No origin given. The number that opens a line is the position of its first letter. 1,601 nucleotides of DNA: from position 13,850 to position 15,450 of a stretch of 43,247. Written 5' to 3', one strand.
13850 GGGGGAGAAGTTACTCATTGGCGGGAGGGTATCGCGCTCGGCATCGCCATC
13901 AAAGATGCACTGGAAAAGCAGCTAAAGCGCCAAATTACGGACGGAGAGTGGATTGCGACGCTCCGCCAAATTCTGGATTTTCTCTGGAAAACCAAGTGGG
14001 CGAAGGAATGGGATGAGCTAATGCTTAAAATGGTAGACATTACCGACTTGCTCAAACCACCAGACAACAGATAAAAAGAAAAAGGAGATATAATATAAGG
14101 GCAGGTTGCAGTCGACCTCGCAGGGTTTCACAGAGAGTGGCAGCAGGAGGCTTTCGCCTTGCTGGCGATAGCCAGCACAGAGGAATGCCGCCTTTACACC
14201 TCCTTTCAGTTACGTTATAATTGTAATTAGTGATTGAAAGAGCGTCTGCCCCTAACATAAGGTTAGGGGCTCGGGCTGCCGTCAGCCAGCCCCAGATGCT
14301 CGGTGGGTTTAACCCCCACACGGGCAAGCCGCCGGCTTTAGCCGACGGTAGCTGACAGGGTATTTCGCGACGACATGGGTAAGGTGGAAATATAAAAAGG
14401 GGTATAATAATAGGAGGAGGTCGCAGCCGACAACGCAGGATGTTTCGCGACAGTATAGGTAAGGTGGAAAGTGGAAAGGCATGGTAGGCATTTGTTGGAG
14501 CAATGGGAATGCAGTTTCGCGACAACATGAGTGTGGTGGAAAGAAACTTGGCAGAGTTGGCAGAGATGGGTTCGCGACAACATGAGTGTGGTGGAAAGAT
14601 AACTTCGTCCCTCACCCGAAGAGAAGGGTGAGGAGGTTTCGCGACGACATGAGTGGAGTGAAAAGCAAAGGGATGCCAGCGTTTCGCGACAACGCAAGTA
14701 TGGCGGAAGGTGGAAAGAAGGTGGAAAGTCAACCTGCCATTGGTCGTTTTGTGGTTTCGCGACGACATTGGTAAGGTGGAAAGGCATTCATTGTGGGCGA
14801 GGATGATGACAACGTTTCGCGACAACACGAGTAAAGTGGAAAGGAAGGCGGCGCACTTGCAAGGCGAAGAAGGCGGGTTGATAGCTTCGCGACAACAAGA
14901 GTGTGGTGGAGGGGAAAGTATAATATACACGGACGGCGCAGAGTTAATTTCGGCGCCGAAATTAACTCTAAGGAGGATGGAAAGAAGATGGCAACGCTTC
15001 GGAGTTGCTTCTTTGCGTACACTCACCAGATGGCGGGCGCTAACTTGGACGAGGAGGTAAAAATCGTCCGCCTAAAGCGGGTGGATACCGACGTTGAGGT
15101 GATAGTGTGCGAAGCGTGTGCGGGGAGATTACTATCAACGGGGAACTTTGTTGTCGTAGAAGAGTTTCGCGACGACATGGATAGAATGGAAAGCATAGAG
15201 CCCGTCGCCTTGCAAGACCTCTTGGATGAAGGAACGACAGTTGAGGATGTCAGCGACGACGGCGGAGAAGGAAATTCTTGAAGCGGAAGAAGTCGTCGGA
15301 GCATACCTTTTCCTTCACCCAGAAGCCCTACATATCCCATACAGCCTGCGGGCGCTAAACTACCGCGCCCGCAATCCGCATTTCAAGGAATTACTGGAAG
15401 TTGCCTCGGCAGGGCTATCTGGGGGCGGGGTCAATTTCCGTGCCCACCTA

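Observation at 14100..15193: Omega-RNA-like scaffold running head-to-tail into an irregular 10-unit 30-bp repeat array (CRISPR-like, iteron-like, or a hybrid)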

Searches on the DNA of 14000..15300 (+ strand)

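Call 13: search_dna_similar(query=window:14075-15300:+, collection=phages, mode=distant)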
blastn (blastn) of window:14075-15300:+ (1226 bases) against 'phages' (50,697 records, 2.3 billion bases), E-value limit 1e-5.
No match.

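Call 25: search_rna_families(source=window, start=14000, end=15300, threshold=evalue, max_evalue=10)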
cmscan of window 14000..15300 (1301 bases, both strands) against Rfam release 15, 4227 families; matches with E-value up to 10: 1.
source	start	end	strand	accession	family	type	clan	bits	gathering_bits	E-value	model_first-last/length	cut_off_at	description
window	14234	14288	-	RF03203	mir-3070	Gene; miRNA;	-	22.6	75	0.042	1-89/89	no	mir-3070 microRNA precursor family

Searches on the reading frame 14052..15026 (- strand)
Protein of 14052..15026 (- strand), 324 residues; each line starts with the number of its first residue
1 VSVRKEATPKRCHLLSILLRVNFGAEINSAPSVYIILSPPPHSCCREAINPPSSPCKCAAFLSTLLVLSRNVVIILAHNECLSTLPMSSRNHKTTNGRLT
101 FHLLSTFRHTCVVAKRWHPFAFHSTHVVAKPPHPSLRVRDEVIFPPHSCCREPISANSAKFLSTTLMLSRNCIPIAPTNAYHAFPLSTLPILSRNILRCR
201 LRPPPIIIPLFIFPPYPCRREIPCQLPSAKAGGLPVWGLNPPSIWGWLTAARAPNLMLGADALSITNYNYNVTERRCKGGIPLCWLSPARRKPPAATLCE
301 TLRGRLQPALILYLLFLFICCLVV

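Call 18: search_protein_families(library=pfam, proteins=[window:14052-15026:-], max_evalue=0.01)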
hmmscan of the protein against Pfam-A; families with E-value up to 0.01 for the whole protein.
window:14052-15026:- (324 aa): 0 families

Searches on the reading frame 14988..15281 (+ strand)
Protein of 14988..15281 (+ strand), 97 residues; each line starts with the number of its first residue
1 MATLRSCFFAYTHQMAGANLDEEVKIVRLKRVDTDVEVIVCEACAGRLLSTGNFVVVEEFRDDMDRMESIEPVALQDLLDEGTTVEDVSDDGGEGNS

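Call 8: search_protein_families(library=pfam, proteins=[window:14988-15281:+], max_evalue=0.01)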
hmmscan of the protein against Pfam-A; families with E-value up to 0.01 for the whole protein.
window:14988-15281:+ (97 aa): 0 families

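Call 9: search_protein_families(library=phrogs, proteins=[window:14988-15281:+], max_evalue=0.001)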
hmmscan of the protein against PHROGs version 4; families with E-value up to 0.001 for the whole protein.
window:14988-15281:+ (97 aa): 0 families

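Call 46: search_protein_families(library=ncbifam, proteins=[window:14988-15281:+], max_evalue=0.01)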
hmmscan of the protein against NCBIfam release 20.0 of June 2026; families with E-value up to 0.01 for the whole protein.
window:14988-15281:+ (97 aa): 1 family
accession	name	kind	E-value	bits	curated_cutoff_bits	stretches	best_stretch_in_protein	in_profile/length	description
TIGR00354.1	polC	equivalog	0.0093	13.6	702.15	1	9-55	741-783/1096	DNA polymerase II large subunit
